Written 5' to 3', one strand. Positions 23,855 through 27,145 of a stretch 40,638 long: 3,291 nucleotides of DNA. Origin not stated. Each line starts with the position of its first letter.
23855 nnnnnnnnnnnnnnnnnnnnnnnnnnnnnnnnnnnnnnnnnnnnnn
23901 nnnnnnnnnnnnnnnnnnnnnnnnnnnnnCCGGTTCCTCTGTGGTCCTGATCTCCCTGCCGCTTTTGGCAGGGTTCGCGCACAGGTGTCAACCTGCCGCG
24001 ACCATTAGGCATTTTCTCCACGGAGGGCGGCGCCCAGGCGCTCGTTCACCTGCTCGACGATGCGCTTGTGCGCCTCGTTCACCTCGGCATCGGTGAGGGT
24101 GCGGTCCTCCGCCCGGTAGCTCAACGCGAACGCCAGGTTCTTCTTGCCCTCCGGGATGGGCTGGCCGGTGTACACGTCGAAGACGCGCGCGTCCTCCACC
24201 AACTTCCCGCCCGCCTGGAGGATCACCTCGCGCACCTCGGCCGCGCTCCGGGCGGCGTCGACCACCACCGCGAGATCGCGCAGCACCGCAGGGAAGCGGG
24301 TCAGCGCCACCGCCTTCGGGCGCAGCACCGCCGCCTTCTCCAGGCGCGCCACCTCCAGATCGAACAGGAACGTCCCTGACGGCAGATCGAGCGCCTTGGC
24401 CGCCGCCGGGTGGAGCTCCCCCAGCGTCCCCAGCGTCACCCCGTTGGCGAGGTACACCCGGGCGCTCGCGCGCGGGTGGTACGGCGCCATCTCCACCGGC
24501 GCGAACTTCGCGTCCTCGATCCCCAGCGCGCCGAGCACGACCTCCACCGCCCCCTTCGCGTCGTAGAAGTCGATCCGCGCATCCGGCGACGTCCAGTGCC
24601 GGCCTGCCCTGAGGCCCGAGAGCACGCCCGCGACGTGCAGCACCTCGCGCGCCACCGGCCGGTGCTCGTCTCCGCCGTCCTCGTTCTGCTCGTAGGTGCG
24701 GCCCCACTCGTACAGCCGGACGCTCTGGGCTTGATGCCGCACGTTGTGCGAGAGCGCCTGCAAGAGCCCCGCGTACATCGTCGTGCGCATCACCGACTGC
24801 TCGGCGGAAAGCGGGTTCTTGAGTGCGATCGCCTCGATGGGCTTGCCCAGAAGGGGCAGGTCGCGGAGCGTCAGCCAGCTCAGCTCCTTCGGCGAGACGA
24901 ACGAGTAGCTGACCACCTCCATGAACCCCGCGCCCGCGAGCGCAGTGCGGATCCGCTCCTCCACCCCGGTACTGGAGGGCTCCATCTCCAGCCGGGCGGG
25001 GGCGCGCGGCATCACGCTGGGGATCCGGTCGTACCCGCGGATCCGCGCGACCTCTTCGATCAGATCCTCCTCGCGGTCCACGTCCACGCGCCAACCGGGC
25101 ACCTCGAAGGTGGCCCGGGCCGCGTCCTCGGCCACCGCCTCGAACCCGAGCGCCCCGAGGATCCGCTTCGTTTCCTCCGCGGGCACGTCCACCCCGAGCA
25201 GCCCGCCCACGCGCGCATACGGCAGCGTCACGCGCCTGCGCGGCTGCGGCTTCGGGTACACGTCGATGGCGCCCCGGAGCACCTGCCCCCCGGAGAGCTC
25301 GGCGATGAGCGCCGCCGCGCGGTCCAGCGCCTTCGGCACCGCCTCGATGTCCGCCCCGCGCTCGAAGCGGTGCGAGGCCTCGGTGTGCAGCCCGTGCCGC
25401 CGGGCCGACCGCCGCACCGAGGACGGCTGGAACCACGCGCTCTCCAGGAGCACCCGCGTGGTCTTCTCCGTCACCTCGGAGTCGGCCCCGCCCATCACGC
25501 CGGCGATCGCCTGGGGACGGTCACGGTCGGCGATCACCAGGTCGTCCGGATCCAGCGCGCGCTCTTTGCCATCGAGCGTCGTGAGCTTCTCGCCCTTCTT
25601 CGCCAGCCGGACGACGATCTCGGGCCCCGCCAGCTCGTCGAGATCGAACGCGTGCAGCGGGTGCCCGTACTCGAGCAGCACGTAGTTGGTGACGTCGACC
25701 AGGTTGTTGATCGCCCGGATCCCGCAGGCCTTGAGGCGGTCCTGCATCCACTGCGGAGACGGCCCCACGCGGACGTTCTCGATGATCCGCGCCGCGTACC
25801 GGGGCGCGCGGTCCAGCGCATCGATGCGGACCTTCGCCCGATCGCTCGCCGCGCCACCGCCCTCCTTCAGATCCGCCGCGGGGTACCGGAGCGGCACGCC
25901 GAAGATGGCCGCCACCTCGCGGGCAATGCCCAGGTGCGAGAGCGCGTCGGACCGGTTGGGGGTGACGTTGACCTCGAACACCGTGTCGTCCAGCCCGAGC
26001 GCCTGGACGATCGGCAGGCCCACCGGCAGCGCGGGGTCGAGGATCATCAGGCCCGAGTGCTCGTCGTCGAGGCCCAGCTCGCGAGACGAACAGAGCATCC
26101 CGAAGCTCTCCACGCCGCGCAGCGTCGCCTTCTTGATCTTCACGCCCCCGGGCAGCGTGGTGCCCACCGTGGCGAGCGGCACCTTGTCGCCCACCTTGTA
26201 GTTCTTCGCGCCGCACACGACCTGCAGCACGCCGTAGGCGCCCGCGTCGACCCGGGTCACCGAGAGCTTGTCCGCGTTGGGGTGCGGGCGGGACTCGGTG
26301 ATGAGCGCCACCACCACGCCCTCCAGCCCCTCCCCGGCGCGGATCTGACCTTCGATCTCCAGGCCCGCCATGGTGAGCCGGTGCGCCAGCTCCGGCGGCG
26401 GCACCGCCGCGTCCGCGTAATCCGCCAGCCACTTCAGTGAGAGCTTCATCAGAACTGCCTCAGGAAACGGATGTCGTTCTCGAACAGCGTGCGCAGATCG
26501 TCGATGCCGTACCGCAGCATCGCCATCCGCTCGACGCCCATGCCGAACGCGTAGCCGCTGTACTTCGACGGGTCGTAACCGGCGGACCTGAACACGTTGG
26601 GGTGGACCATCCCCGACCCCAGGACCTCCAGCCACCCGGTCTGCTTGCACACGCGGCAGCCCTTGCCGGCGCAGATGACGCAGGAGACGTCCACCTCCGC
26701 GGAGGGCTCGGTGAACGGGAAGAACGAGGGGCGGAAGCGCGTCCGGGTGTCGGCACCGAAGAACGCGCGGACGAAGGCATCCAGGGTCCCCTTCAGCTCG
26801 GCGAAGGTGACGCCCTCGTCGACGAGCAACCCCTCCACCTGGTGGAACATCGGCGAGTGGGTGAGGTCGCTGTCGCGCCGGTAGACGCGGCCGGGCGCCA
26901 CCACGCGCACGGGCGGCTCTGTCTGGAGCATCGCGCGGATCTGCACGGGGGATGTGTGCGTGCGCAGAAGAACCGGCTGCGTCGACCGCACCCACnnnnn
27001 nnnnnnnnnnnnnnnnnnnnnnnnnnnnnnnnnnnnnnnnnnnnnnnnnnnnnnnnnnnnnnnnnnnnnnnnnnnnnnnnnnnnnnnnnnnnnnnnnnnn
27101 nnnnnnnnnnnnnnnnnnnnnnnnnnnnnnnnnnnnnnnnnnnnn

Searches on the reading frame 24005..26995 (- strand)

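Call 59: search_protein_families(library=pfam, proteins=[window:24005-26995:-], max_evalue=0.00001)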
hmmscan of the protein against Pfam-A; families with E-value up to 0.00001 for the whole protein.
window:24005-26995:- (996 aa): 5 families
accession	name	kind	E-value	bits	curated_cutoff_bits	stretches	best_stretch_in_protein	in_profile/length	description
PF03483.22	B3_4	-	1.8e-76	256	29.3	1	397-569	2-174/174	B3/4 domain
PF17759.6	tRNA_synthFbeta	-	2.4e-58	197.5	22.4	1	658-881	1-213/214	Phenylalanyl tRNA synthetase beta chain CLM domain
PF03147.19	FDX-ACB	-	6.7e-30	103.8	31.1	1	900-992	2-94/94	Ferredoxin-fold anticodon binding domain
PF03484.21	B5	-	8e-21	74.4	28.6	1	589-655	1-67/67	tRNA synthetase B5 domain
PF01588.26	tRNA_bind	-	9.6e-18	64.5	27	1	227-326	1-94/96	Putative tRNA binding domain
